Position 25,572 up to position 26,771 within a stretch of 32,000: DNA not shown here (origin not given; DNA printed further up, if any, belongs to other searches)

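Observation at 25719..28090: AT-rich two-gene operon in the satellite cargo slot: nuclease-like 490-aa protein coupled to a 300-aa all-alpha partner, a candidate uncharacterised anti-phage system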

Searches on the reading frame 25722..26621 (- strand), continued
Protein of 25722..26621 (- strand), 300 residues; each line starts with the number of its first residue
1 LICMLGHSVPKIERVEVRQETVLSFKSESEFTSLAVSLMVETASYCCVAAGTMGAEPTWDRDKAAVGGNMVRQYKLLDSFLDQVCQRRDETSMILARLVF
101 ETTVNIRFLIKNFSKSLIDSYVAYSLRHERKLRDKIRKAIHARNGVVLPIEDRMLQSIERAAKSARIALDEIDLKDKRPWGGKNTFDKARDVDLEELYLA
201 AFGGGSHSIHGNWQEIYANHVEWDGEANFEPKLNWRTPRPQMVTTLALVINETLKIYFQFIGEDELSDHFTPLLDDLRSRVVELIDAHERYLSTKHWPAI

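Call 62: fold_search(model_id=the predicted structure, library=pdb)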
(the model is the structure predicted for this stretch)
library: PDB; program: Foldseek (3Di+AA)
matches with E <= 10: 276; with E <= 0.001: 0
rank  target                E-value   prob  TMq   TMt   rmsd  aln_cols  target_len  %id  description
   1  6h2x                  9.6e-02  0.23  0.14  0.12  30.4       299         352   10  MukB coiled-coil elbow from E. coli (released 2019-03-06)
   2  8wdf                  2.8e-01  0.21  0.17  0.19  25.4       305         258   10  Chemoreceptor PilJ from Pseudomonas aeruginosa PA14 (released 2024-07-24)
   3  6ikn_B                4.0e-01  0.14  0.17  0.16  35.5       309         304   12  Crystal structure of the GAS7 F-BAR domain (released 2019-10-16)
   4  6iko_A                4.4e-01  0.18  0.18  0.17  34.4       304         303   12  Crystal structure of mouse GAS7cb (released 2019-10-16)
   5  5c1f_A                6.3e-01  0.08  0.12  0.12  31.7       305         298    7  Structure of the Imp2 F-BAR domain (released 2016-01-27)
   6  4e40                  7.6e-01  0.14  0.16  0.19  26.9       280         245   11  The haptoglobin-hemoglobin receptor of Trypanosoma congolense (released 2013-01-16)
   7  7p3r_A                7.6e-01  0.11  0.14  0.13  29.4       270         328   11  Helical structure of the toxin MakA from Vibrio cholera (released 2022-02-23)
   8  3qwe                  7.9e-01  0.08  0.11  0.12  31.5       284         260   11  Crystal structure of the N-terminal domain of the GEM interacting protein (released 2011-03-23)
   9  4wpc_B                8.6e-01  0.10  0.14  0.15  28.4       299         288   10  Crystal structure of Rgd1p F-BAR domain in complex with inositol phosphate (released 2014-12-24)
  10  3sog                  9.0e-01  0.08  0.13  0.17  23.7       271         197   14  Crystal structure of the BAR domain of human Amphiphysin, isoform 1 (released 2011-07-13)
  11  6xj1_B                9.4e-01  0.16  0.19  0.21  31.6       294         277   10  Crystal Structure of CDC15 F-BAR Domain from Schizosaccharomyces pombe (released 2020-12-16)
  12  4wpc_A                9.9e-01  0.08  0.14  0.14  28.5       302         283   10  Crystal structure of Rgd1p F-BAR domain in complex with inositol phosphate (released 2014-12-24)
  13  2v0o_C                1.0e+00  0.07  0.12  0.13  29.9       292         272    8  FCHO2 F-BAR domain (released 2007-06-26)
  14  1yc9                  1.1e+00  0.11  0.18  0.14  27.7       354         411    9  The crystal structure of the outer membrane protein VceC from the bacterial pathogen Vibrio cholerae at 1.8 resolution (released 2005-03-01)
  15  7aan_B                1.2e+00  0.08  0.13  0.14  32.0       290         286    8  Crystal structure of the F-BAR domain of PSTIPIP1 (released 2022-02-23)
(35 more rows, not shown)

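Call 78: find_related_loci(query=A2, collection=metagenome_contigs, flank=5000)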
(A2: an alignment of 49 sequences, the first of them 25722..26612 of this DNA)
Query A2 (297 aa) in metagenome_contigs; peptide patterns used: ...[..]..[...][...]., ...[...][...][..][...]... (x = any residue, [..] = any of these).
359 stretches matched a pattern; 119 encode a relative of the query (tblastn E <= 1e-3); the best 80 are kept; 80 distinct loci.
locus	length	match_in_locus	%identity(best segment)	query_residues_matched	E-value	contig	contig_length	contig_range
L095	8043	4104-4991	72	1-295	2e-148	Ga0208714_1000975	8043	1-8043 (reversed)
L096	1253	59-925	63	7-295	2e-137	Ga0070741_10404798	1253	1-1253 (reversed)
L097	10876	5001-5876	59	6-297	2e-115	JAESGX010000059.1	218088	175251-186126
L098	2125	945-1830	57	1-297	8e-103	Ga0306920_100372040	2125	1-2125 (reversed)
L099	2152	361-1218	53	8-292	8e-102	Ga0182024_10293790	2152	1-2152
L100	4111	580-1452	52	9-297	1e-96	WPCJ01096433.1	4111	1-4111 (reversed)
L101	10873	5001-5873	51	7-297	1e-94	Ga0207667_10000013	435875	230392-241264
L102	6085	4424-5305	51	5-297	5e-91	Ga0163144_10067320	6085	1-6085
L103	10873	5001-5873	48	7-297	7e-90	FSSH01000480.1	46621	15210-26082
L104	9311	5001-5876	48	6-297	3e-89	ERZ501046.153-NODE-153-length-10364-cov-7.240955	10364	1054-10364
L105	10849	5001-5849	48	7-289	6e-89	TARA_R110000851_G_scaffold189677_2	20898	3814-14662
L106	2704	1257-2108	46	6-289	5e-86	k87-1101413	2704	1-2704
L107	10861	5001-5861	46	4-290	1e-82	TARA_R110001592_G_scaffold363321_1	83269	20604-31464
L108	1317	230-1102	40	7-297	8e-87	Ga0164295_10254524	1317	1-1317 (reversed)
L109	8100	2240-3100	44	6-292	8e-81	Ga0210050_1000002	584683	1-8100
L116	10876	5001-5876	44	5-297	2e-78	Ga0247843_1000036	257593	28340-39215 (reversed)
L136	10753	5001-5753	49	9-259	2e-72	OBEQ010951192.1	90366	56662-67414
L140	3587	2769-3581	42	22-292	8e-70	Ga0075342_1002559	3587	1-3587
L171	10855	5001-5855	29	8-292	6e-39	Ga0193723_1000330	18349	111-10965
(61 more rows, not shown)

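Call 79: find_related_loci(query=A2, collection=viral_contigs, flank=5000)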
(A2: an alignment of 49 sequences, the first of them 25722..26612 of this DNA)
Query A2 (297 aa) in viral_contigs; peptide patterns used: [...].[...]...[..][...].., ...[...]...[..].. (x = any residue, [..] = any of these).
28 stretches matched a pattern, but none encodes a relative of the query by tblastn (E <= 1e-3).

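Call 84: search_protein_families(library=pfam, proteins=[L005:5252-5986:+, L090:2866-3441:+, L092:5587-5988:+, L101:4584-4982:+, L105:4510-4989:+, L109:954-2204:+, L116:2292-4973:+, L136:4271-4951:+, L140:1969-2691:+, L171:4428-4961:+], max_evalue=0.01)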
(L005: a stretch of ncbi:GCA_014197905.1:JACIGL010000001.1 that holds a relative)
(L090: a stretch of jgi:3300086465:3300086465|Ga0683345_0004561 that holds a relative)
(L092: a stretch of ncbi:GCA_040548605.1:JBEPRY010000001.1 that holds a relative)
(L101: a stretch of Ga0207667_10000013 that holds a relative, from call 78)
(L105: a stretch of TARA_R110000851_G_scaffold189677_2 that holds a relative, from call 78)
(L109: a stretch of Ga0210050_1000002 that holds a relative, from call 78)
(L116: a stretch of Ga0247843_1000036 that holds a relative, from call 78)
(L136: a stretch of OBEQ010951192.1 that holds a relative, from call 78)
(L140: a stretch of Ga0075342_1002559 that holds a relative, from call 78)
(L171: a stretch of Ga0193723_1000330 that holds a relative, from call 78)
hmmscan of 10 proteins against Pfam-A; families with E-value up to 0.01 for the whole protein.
L005:5252-5986:+ (245 aa): 0 families

L090:2866-3441:+ (192 aa): 0 families

L092:5587-5988:+ (134 aa): 0 families

L101:4584-4982:+ (133 aa): 0 families

L105:4510-4989:+ (160 aa): 0 families

L109:954-2204:+ (417 aa): 4 families
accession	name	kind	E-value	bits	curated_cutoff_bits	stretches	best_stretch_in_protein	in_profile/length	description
PF13635.12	DUF4143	-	2.4e-40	138.4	28.1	1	208-365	3-159/160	Domain of unknown function (DUF4143)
PF13173.12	AAA_14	-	3.3e-23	82.6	27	1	20-147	3-128/129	AAA domain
PF13401.12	AAA_22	-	0.00097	19.9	27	0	22-50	8-38/130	AAA domain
PF08378.17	NERD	-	0.0031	18.5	22.1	0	315-371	4-63/111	Nuclease-related domain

L116:2292-4973:+ (894 aa): 31 families (the best 25 are shown)
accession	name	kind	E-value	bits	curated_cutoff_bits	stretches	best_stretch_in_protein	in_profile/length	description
PF07724.20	AAA_2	-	4.5e-71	238.7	27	1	629-793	1-166/166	AAA domain (Cdc48 subfamily)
PF17871.7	AAA_lid_9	-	3.6e-37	126.9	22.8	1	374-476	1-103/104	AAA lid domain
PF10431.15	ClpB_D2-small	-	4.2e-28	97.6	21.9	1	799-879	1-81/81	C-terminal, D2-small domain, of ClpB protein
PF02861.25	Clp_N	-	1.6e-23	83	20.7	2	49-100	1-52/53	Clp amino terminal domain, pathogenicity island component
PF00004.35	AAA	-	1.3e-20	74.6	21.2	2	235-351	2-111/131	ATPase family associated with various cellular activities (AAA)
PF07728.20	AAA_5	-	1.6e-18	67.5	22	1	634-754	2-124/139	AAA domain (dynein-related subfamily)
PF13401.12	AAA_22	-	6e-09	36.7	27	0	634-729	8-110/130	AAA domain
PF13191.12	AAA_16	-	8e-09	36.6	32.6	2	212-256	2-56/167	AAA ATPase domain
PF20720.3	nSTAND3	-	3.9e-06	27.1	27.2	0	230-257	16-43/155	Novel STAND NTPase 3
PF00158.32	Sigma54_activat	-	5e-06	26.7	20.2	1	633-734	24-124/168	Sigma-54 interaction domain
PF12775.13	AAA_7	-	6.7e-06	26.2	25.8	0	633-680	35-82/181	P-loop containing dynein motor region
PF01078.27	Mg_chelatase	-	5.4e-05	23.1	20.3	0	634-678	25-65/207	Magnesium chelatase, subunit ChlI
PF13476.12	AAA_23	-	5.5e-05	24.3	27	0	632-675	20-62/201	AAA domain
PF01695.23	IstB_IS21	-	7.4e-05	22.8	24.1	0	229-295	90-152/238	IstB-like ATP binding protein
PF13481.12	AAA_25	-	0.00017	21.7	27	0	235-325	37-127/195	AAA domain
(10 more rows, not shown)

L136:4271-4951:+ (227 aa): 1 family
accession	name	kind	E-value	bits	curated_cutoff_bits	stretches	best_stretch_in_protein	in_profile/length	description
PF18734.6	HEPN_AbiU2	-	4.5e-12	46.3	26.8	1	41-170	25-175/193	AbiU2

L140:1969-2691:+ (241 aa): 1 family
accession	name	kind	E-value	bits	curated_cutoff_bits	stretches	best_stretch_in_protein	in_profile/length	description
PF13643.11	DUF4145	-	9.9e-10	38.8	23.1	1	94-178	3-81/88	Domain of unknown function (DUF4145)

L171:4428-4961:+ (178 aa): 0 families
